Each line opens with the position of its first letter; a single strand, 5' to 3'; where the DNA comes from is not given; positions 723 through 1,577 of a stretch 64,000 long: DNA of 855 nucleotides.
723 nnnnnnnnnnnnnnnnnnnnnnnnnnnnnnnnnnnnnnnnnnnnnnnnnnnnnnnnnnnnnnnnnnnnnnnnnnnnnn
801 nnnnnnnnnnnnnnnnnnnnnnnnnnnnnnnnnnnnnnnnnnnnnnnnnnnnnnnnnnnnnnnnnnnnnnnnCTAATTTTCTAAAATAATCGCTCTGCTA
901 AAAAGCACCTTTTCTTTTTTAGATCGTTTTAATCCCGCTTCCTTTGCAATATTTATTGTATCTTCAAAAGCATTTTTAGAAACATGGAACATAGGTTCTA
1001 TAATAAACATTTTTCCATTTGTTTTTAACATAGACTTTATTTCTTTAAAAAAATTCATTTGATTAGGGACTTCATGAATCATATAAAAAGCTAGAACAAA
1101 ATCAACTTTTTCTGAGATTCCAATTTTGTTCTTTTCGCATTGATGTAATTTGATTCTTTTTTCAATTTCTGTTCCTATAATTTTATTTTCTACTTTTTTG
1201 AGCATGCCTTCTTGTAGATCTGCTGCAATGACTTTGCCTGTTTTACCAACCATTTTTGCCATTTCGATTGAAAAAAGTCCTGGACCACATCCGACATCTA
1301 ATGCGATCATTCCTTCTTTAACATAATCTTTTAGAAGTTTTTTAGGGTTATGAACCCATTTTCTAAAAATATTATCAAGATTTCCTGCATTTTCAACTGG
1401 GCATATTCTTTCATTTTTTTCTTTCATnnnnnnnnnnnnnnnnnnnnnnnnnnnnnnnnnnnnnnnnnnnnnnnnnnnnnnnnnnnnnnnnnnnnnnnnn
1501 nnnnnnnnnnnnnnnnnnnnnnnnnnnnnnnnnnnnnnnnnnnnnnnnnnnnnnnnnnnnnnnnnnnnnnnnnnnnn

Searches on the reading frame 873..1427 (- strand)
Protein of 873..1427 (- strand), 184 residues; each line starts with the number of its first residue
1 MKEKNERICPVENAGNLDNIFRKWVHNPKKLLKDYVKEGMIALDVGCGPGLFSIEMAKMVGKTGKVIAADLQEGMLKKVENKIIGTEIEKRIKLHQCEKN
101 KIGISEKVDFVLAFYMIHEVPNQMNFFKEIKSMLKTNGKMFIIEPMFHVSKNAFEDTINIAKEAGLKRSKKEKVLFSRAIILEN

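Call 9: search_protein_families(library=pfam, proteins=[window:873-1427:-], max_evalue=0.01)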
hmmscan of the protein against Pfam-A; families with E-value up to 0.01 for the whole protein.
window:873-1427:- (184 aa): 18 families
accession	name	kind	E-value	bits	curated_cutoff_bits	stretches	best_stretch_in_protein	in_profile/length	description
PF13847.12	Methyltransf_31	-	5.3e-16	59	27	1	37-146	2-113/145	Methyltransferase domain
PF13649.12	Methyltransf_25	-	2.9e-15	57.2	27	1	43-138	2-97/97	Methyltransferase domain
PF08241.18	Methyltransf_11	-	2.1e-14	54.4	21.2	1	43-142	1-95/95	Methyltransferase domain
PF01209.24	Ubie_methyltran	-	5.1e-13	49.3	20.1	1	20-144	31-153/233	ubiE/COQ5 methyltransferase family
PF13489.12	Methyltransf_23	-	1.8e-12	47.7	27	1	20-145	5-119/164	Methyltransferase domain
PF08242.18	Methyltransf_12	-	6.1e-10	40.1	30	1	43-139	1-97/98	Methyltransferase domain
PF02353.26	CMAS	-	9.1e-08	32.2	27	1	33-142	57-164/273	Mycolic acid cyclopropane synthetase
PF01728.25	FtsJ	-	2.6e-07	31.2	24.1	1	35-114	16-98/181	FtsJ-like methyltransferase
PF06325.19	PrmA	-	4.7e-07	30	22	1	31-140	154-256/296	Ribosomal protein L11 methyltransferase (PrmA)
PF12847.13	Methyltransf_18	-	5.6e-07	30.1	27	1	32-114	8-89/151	Methyltransferase domain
PF01135.25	PCMT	-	1.6e-06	28.5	20.3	1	31-94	68-128/210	Protein-L-isoaspartate(D-aspartate) O-methyltransferase (PCMT)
PF05175.20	MTS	-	3.6e-06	27.2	23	1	41-159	34-155/170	Methyltransferase small domain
PF02475.24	TRM5-TYW2_MTfase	-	0.00086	19.7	28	1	28-139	26-132/164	TRM5/TYW2 methyltransferase domain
PF03848.20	TehB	-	0.0017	18.2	20.4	1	41-146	33-136/193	Tellurite resistance protein TehB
PF10294.15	Methyltransf_16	-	0.0022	18.2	21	1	36-143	44-156/174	Lysine methyltransferase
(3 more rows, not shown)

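Call 32: find_encoding_contigs(protein=window:873-1427:-, flank=10000, max_places=4)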
Protein window:873-1427:- (184 aa): no gene with exactly this product is on record in the collection.
